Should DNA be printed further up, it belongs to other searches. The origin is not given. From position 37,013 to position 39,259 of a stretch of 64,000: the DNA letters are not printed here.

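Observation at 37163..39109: KpsM-type ABC-2 permease carrying a ~350-aa N-terminal TPR domain, with no partner ATPase nearby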

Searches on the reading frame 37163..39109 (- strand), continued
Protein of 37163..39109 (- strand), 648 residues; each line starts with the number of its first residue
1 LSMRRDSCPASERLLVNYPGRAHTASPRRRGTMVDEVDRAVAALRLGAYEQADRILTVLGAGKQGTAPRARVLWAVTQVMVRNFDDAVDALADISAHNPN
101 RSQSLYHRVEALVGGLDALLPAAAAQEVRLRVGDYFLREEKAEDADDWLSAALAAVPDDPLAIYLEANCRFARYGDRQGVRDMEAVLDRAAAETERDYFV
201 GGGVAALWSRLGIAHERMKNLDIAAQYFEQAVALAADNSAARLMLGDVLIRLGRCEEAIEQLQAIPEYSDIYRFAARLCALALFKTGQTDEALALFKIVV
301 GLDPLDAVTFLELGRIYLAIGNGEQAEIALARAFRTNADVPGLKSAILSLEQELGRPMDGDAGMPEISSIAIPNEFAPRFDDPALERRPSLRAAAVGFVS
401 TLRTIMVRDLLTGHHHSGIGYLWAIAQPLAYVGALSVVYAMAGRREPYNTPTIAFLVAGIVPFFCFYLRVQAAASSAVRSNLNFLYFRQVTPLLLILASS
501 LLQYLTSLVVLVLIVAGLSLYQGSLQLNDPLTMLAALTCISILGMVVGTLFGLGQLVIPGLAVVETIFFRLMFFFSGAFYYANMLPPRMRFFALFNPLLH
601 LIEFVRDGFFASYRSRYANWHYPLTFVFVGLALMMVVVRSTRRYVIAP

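Call 49: search_protein_families(library=pfam, proteins=[P0065, P0067, P0071, P0072, P0077, P0084, P0088, P0104, P0142, P0176], max_evalue=0.00001)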
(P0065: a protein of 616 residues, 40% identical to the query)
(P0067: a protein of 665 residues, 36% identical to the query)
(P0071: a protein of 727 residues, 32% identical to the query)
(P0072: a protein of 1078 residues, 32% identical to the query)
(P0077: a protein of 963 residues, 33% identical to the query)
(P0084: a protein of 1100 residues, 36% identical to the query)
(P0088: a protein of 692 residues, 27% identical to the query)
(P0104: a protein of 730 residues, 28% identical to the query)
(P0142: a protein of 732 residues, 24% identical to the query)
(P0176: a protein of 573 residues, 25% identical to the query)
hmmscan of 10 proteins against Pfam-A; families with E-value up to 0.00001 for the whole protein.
P0065 (616 aa): 9 families
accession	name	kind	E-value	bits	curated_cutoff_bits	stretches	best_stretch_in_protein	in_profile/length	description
PF14559.12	TPR_19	-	1.8e-16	60.7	25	1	187-248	6-67/68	Tetratricopeptide repeat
PF01061.29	ABC2_membrane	-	1e-14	55.1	26.9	1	371-577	5-211/211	ABC-2 type transporter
PF13414.12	TPR_11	-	3.1e-13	49.6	26.8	0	187-220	9-42/42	TPR repeat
PF13432.12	TPR_16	-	2e-11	44.6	32.7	0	246-306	3-63/65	Tetratricopeptide repeat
PF07719.23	TPR_2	-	1.6e-09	37.6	27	0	274-304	1-31/34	Tetratricopeptide repeat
PF13428.12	TPR_14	-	2.4e-09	37.4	23.5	0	96-132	4-40/44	Tetratricopeptide repeat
PF00515.34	TPR_1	-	8.8e-09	35.3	27.8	0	174-204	3-33/34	Tetratricopeptide repeat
PF12895.13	ANAPC3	-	3.3e-07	30.9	27.2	0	187-265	4-81/82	Anaphase-promoting complex, cyclosome, subunit 3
PF13181.12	TPR_8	-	7.2e-06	26.2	25.7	0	174-204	3-33/34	Tetratricopeptide repeat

P0067 (665 aa): 15 families
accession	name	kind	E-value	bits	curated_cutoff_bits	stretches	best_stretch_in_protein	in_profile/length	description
PF13432.12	TPR_16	-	3.2e-30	104.6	32.7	2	117-177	4-64/65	Tetratricopeptide repeat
PF14559.12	TPR_19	-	7.1e-29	100.4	25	2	123-179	4-61/68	Tetratricopeptide repeat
PF07719.23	TPR_2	-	7.2e-29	97.9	27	0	43-74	2-33/34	Tetratricopeptide repeat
PF00515.34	TPR_1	-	3.4e-24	84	27.8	0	44-74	3-33/34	Tetratricopeptide repeat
PF13428.12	TPR_14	-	1.6e-21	75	23.5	0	225-264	4-43/44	Tetratricopeptide repeat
PF13181.12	TPR_8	-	4.9e-20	70.4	25.7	0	43-74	2-33/34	Tetratricopeptide repeat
PF12895.13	ANAPC3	-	1.3e-19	70.7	27.2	0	5-65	20-79/82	Anaphase-promoting complex, cyclosome, subunit 3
PF13424.12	TPR_12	-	1.9e-18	66.9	30.1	0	222-278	3-67/77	Tetratricopeptide repeat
PF23914.1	TPR_CcmH_CycH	-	2.4e-14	53.9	42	0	116-192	56-135/158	Cytochrome c-type biogenesis protein H TPR domain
PF01061.29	ABC2_membrane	-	3.6e-13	50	26.9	1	419-627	3-211/211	ABC-2 type transporter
PF13431.12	TPR_17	-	8.1e-13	48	24.4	0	246-277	3-34/34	Tetratricopeptide repeat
PF13174.12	TPR_6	-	1.4e-12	47.8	26.3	0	14-40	6-32/33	Tetratricopeptide repeat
PF13414.12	TPR_11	-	9.4e-12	44.9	26.8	0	230-266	2-38/42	TPR repeat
PF13176.12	TPR_7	-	6.8e-09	35.6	27.9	0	46-73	3-32/36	Tetratricopeptide repeat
PF12698.13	ABC2_membrane_3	-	3.5e-07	30.1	31.6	1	474-649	165-337/347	ABC-2 family transporter protein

P0071 (727 aa): 9 families
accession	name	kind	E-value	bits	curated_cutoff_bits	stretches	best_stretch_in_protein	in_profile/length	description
PF01061.29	ABC2_membrane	-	1.2e-16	61.4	26.9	1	481-689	3-211/211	ABC-2 type transporter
PF14559.12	TPR_19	-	3e-13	50.3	25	0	364-417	3-56/68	Tetratricopeptide repeat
PF23914.1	TPR_CcmH_CycH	-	6.6e-12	46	42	0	381-418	45-82/158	Cytochrome c-type biogenesis protein H TPR domain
PF07719.23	TPR_2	-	4.5e-11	42.4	27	0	386-418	1-33/34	Tetratricopeptide repeat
PF13432.12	TPR_16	-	1.4e-09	38.6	32.7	0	370-417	15-62/65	Tetratricopeptide repeat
PF13431.12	TPR_17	-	3.4e-08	33.6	24.4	0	306-332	3-29/34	Tetratricopeptide repeat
PF13428.12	TPR_14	-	9.8e-07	29.3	23.5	0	387-418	2-33/44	Tetratricopeptide repeat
PF13181.12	TPR_8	-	1.8e-06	28.1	25.7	0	386-417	1-32/34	Tetratricopeptide repeat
PF00515.34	TPR_1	-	9.3e-06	25.7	27.8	0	386-417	1-32/34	Tetratricopeptide repeat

P0072 (1078 aa): 18 families
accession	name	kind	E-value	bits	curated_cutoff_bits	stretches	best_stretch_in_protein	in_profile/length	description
PF13432.12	TPR_16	-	1.7e-38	131.1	32.7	1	643-696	6-59/65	Tetratricopeptide repeat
PF07719.23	TPR_2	-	4.8e-37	123.4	27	0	70-102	2-34/34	Tetratricopeptide repeat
PF14559.12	TPR_19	-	1.6e-35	121.6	25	1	646-701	3-58/68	Tetratricopeptide repeat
PF13428.12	TPR_14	-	2.4e-27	93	23.5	0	70-112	2-44/44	Tetratricopeptide repeat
PF00515.34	TPR_1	-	5.9e-27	92.8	27.8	0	674-693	7-26/34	Tetratricopeptide repeat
PF13181.12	TPR_8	-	5.6e-23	79.5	25.7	0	673-697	6-30/34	Tetratricopeptide repeat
PF12895.13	ANAPC3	-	2.2e-17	63.5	27.2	0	643-692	32-80/82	Anaphase-promoting complex, cyclosome, subunit 3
PF23914.1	TPR_CcmH_CycH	-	1.7e-15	57.7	42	0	70-168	51-152/158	Cytochrome c-type biogenesis protein H TPR domain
PF13431.12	TPR_17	-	1.7e-15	56.4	24.4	0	729-756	6-33/34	Tetratricopeptide repeat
PF13424.12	TPR_12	-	1.2e-11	45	30.1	0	457-518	7-76/77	Tetratricopeptide repeat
PF13414.12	TPR_11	-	3.6e-09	36.6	26.8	0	84-112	9-37/42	TPR repeat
PF01061.29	ABC2_membrane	-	9.3e-09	35.6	26.9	1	830-1039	3-211/211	ABC-2 type transporter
PF13176.12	TPR_7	-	4e-08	33.2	27.9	0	421-452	1-34/36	Tetratricopeptide repeat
PF25062.1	ARM_TT21_N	-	8.5e-08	32.6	40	0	644-726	3-86/222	Tetratricopeptide repeat protein 21 N-terminal ARM repeat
PF25068.1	ARM_TT21_4th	-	4.3e-07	30.8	30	0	326-378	8-59/153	Tetratricopeptide repeat protein 21 forth ARM domain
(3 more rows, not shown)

P0077 (963 aa): 16 families
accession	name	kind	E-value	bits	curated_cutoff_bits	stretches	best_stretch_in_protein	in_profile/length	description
PF14559.12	TPR_19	-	7.5e-35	119.5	25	1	603-668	1-66/68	Tetratricopeptide repeat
PF07719.23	TPR_2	-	1.2e-30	103.4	27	0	594-624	2-32/34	Tetratricopeptide repeat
PF13432.12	TPR_16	-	9.3e-30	103.1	32.7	3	598-661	2-65/65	Tetratricopeptide repeat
PF13428.12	TPR_14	-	1.7e-23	81.2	23.5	0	595-636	3-44/44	Tetratricopeptide repeat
PF12895.13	ANAPC3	-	4.6e-22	78.5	27.2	1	256-334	3-80/82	Anaphase-promoting complex, cyclosome, subunit 3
PF13181.12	TPR_8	-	1.2e-17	63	25.7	0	594-624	2-32/34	Tetratricopeptide repeat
PF13431.12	TPR_17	-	2.4e-17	62.1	24.4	0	29-58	5-34/34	Tetratricopeptide repeat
PF00515.34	TPR_1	-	2.2e-13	49.8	27.8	0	593-624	1-32/34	Tetratricopeptide repeat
PF13414.12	TPR_11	-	2.2e-11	43.7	26.8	0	600-630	1-31/42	TPR repeat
PF13424.12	TPR_12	-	2.7e-11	43.9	30.1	0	559-622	5-74/77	Tetratricopeptide repeat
PF01061.29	ABC2_membrane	-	4.9e-11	43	26.9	1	720-927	3-211/211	ABC-2 type transporter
PF23914.1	TPR_CcmH_CycH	-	1.2e-08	35.4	42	0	527-622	54-150/158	Cytochrome c-type biogenesis protein H TPR domain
PF25062.1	ARM_TT21_N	-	2e-08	34.7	40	0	254-434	6-190/222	Tetratricopeptide repeat protein 21 N-terminal ARM repeat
PF13174.12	TPR_6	-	6.1e-08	33.2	26.3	0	597-624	4-31/33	Tetratricopeptide repeat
PF13374.12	TPR_10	-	3.2e-06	27.4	27.5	0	39-59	4-24/42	Tetratricopeptide repeat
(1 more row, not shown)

P0084 (1100 aa): 2 families
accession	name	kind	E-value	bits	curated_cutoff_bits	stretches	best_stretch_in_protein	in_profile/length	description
PF01061.29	ABC2_membrane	-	3e-16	60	26.9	1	854-1061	3-211/211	ABC-2 type transporter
PF13181.12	TPR_8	-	3.6e-06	27.1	25.7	0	319-345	5-31/34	Tetratricopeptide repeat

P0088 (692 aa): 10 families
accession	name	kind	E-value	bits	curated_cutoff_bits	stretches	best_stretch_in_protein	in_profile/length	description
PF13181.12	TPR_8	-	1.1e-12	47.4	25.7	0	75-102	2-29/34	Tetratricopeptide repeat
PF01061.29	ABC2_membrane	-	1.7e-12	47.8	26.9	1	447-654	3-211/211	ABC-2 type transporter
PF14559.12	TPR_19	-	2.6e-12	47.3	25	0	290-330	2-42/68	Tetratricopeptide repeat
PF00515.34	TPR_1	-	1.5e-11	44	27.8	0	282-312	4-34/34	Tetratricopeptide repeat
PF07719.23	TPR_2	-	9.9e-11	41.4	27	0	282-312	4-34/34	Tetratricopeptide repeat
PF13428.12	TPR_14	-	1.3e-09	38.2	23.5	0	283-321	5-43/44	Tetratricopeptide repeat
PF12895.13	ANAPC3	-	7.4e-08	33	27.2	0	285-334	29-77/82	Anaphase-promoting complex, cyclosome, subunit 3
PF13432.12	TPR_16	-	1e-07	32.7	32.7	0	257-311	9-63/65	Tetratricopeptide repeat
PF13174.12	TPR_6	-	3.1e-07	31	26.3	0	283-312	4-33/33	Tetratricopeptide repeat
PF13414.12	TPR_11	-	1.1e-06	28.7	26.8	0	286-327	1-42/42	TPR repeat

P0104 (730 aa): 7 families
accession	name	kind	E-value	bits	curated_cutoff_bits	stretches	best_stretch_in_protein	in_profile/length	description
PF14559.12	TPR_19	-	2.6e-16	60.1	25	0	371-415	3-47/68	Tetratricopeptide repeat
PF13432.12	TPR_16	-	4.1e-16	59.5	32.7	1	211-264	4-57/65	Tetratricopeptide repeat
PF01061.29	ABC2_membrane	-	5.3e-11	42.9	26.9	1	488-693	5-211/211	ABC-2 type transporter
PF07719.23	TPR_2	-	2.5e-10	40.1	27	0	105-137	1-33/34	Tetratricopeptide repeat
PF13428.12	TPR_14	-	1.2e-08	35.3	23.5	0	106-147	2-43/44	Tetratricopeptide repeat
PF07721.20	TPR_4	-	5.9e-08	33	27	0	395-416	3-24/26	Tetratricopeptide repeat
PF12895.13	ANAPC3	-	9.9e-07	29.4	27.2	0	279-308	20-49/82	Anaphase-promoting complex, cyclosome, subunit 3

P0142 (732 aa): 14 families
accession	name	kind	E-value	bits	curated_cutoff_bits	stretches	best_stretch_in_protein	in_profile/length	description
PF14559.12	TPR_19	-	2.3e-21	76.3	25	0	362-424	3-65/68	Tetratricopeptide repeat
PF13428.12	TPR_14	-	3.9e-21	73.8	23.5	0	351-390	2-41/44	Tetratricopeptide repeat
PF23914.1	TPR_CcmH_CycH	-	3.5e-14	53.4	42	0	241-339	43-144/158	Cytochrome c-type biogenesis protein H TPR domain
PF00515.34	TPR_1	-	1.4e-13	50.5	27.8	0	350-383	1-34/34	Tetratricopeptide repeat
PF07719.23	TPR_2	-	1.7e-12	46.9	27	0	350-383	1-34/34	Tetratricopeptide repeat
PF13432.12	TPR_16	-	8.1e-12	45.8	32.7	0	151-214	2-65/65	Tetratricopeptide repeat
PF13431.12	TPR_17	-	8.9e-11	41.6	24.4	0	343-368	6-31/34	Tetratricopeptide repeat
PF01061.29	ABC2_membrane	-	5.9e-10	39.5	26.9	1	494-687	15-210/211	ABC-2 type transporter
PF13181.12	TPR_8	-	5.9e-10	38.9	25.7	0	350-383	1-34/34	Tetratricopeptide repeat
PF13424.12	TPR_12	-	1.5e-09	38.3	30.1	0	128-171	26-70/77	Tetratricopeptide repeat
PF12895.13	ANAPC3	-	2.1e-08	34.7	27.2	0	347-409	20-81/82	Anaphase-promoting complex, cyclosome, subunit 3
PF25063.1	ARM_TT21_C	-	8.7e-08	32.7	35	0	272-419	45-199/209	Tetratricopeptide repeat protein 21 C-terminal ARM domain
PF13371.12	TPR_9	-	4.6e-07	30.2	35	0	129-181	12-64/73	Tetratricopeptide repeat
PF12698.13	ABC2_membrane_3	-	1.8e-06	27.7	31.6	0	549-713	185-344/347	ABC-2 family transporter protein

P0176 (573 aa): 7 families
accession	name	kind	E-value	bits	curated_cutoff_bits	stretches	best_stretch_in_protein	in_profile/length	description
PF14559.12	TPR_19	-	3.1e-15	56.7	25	1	149-207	3-61/68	Tetratricopeptide repeat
PF07719.23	TPR_2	-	5.2e-12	45.3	27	0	214-238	10-34/34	Tetratricopeptide repeat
PF13181.12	TPR_8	-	8.3e-12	44.7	25.7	0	36-66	2-32/34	Tetratricopeptide repeat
PF13428.12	TPR_14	-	1e-10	41.6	23.5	0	36-77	2-43/44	Tetratricopeptide repeat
PF13432.12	TPR_16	-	1e-08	35.9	32.7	0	149-194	9-54/65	Tetratricopeptide repeat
PF01061.29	ABC2_membrane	-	1.9e-08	34.6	26.9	1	326-534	3-211/211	ABC-2 type transporter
PF13371.12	TPR_9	-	1.4e-06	28.7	35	0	149-203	7-61/73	Tetratricopeptide repeat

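Call 50: list_cluster_members(proteins=[P0065, P0066, P0067, P0071, P0072, P0076, P0084, P0088, P0036, P0016])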
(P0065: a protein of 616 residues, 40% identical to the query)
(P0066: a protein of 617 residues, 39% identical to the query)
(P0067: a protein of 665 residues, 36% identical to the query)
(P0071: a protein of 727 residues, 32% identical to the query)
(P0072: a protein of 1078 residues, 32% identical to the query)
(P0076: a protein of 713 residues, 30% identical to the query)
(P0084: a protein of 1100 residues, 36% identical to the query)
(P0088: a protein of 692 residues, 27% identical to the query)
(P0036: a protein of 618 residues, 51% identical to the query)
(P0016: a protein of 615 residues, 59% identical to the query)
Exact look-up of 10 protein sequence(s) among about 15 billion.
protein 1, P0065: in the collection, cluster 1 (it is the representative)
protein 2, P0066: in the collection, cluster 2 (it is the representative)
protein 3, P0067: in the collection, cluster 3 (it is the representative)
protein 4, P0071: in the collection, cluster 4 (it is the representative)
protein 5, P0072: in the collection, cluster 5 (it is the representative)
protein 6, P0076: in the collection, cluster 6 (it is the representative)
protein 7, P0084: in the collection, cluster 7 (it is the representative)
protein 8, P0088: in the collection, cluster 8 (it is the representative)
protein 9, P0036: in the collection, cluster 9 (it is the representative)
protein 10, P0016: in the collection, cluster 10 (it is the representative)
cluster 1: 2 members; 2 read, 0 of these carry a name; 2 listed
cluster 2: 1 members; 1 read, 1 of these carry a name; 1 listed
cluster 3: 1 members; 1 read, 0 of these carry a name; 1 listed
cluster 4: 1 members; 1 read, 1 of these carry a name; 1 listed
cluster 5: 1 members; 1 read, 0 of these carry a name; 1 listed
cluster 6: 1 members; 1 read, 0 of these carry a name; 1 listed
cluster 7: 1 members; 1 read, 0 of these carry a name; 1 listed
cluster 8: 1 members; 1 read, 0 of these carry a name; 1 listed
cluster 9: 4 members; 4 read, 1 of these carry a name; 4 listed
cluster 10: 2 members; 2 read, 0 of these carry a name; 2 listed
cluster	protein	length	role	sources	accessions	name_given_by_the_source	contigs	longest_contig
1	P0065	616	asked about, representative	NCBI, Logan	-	-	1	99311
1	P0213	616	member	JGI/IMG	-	-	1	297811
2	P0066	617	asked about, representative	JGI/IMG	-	capsular polysaccharide transport system permease protein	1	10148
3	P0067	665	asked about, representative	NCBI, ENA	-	-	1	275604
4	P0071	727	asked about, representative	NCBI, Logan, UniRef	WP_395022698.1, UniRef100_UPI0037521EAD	ABC transporter permease [Dongia sp.] | ABC transporter permease n=1 Tax=Dongia sp. TaxID=1977262 RepID=UPI0037521EAD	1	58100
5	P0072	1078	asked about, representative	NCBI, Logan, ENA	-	-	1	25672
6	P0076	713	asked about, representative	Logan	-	-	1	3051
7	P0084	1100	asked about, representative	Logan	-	-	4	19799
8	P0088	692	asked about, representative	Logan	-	-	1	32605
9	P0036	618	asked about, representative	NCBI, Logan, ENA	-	-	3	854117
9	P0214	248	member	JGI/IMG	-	capsular polysaccharide transport system permease protein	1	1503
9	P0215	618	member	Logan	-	-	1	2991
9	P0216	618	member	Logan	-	-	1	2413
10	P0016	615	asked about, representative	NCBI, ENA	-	-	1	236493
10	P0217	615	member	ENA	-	-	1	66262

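Call 52: find_related_loci(query=A1, collection=genome_contigs, flank=8000)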
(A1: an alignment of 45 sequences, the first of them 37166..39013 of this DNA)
Query A1 (616 aa) in genome_contigs; peptide patterns used: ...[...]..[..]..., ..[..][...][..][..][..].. (x = any residue, [..] = any of these).
82 stretches matched a pattern; 13 encode a relative of the query (tblastn E <= 1e-3); 13 distinct loci.
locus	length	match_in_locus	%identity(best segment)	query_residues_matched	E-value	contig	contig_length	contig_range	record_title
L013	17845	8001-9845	78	2-616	0e+0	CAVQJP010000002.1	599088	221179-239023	MAG: uncultured Alphaproteobacteria bacterium isolate MFD10064.bin.1.16 genome assembly, contig: contig_10625, whole gen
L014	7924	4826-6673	57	1-616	0e+0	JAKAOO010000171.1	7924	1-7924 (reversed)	MAG: Proteobacteria bacterium isolate YF1.bin20 NODE_12089_length_7924_cov_1.687444, whole genome shotgun sequence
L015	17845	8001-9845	59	1-615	0e+0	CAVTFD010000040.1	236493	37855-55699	MAG: uncultured Alphaproteobacteria bacterium isolate MFD09286.bin.1.141 genome assembly, contig: contig_60884, whole ge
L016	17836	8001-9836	56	5-615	0e+0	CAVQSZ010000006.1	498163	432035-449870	MAG: uncultured Alphaproteobacteria bacterium isolate MFD00031.bin.2.110 genome assembly, contig: contig_14357, whole ge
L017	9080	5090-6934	56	2-615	0e+0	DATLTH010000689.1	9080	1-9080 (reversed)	MAG TPA_asm: Stellaceae bacterium isolate SMAG_U13951 k141_1035947, whole genome shotgun sequence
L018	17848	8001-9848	52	2-614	0e+0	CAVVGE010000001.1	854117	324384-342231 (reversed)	MAG: uncultured Alphaproteobacteria bacterium isolate MFD01138.bin.1.135 genome assembly, contig: contig_12951, whole ge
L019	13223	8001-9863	49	1-615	0e+0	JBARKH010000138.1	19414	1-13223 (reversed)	MAG: Stellaceae bacterium isolate MFD06091_ilm_asm_bin70 k127_883068, whole genome shotgun sequence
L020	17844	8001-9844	74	2-615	0e+0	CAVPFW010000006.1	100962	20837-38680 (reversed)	MAG: uncultured Alphaproteobacteria bacterium isolate MFD10064.bin.1.22 genome assembly, contig: contig_23004, whole gen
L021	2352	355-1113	29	359-613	9e-19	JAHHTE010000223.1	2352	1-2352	MAG: Mailhella sp. isolate MAG074 MAG074_223, whole genome shotgun sequence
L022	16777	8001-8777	27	356-611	9e-16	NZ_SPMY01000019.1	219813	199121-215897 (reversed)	Candidatus Accumulibacter phosphatis strain SBR_S PAO7_binned_c19, whole genome shotgun sequence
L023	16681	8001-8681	24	351-582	3e-18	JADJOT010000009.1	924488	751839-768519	MAG: Candidatus Accumulibacter affinis isolate Fred_18-Q3-R57-64_BAT3C.720 tig00351075-10-9238580, whole genome shotgun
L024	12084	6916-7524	31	70-285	2e-7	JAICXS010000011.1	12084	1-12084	MAG: Nitrospiraceae bacterium isolate LS_FP_2_bin.130 k141_5064449_length_12084_cov_10.0000, whole genome shotgun sequen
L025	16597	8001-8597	25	376-578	2e-6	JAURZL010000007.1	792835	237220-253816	MAG: Anaerolineaceae bacterium isolate E6_concoct.bin.151 E6_k141_440683, whole genome shotgun sequence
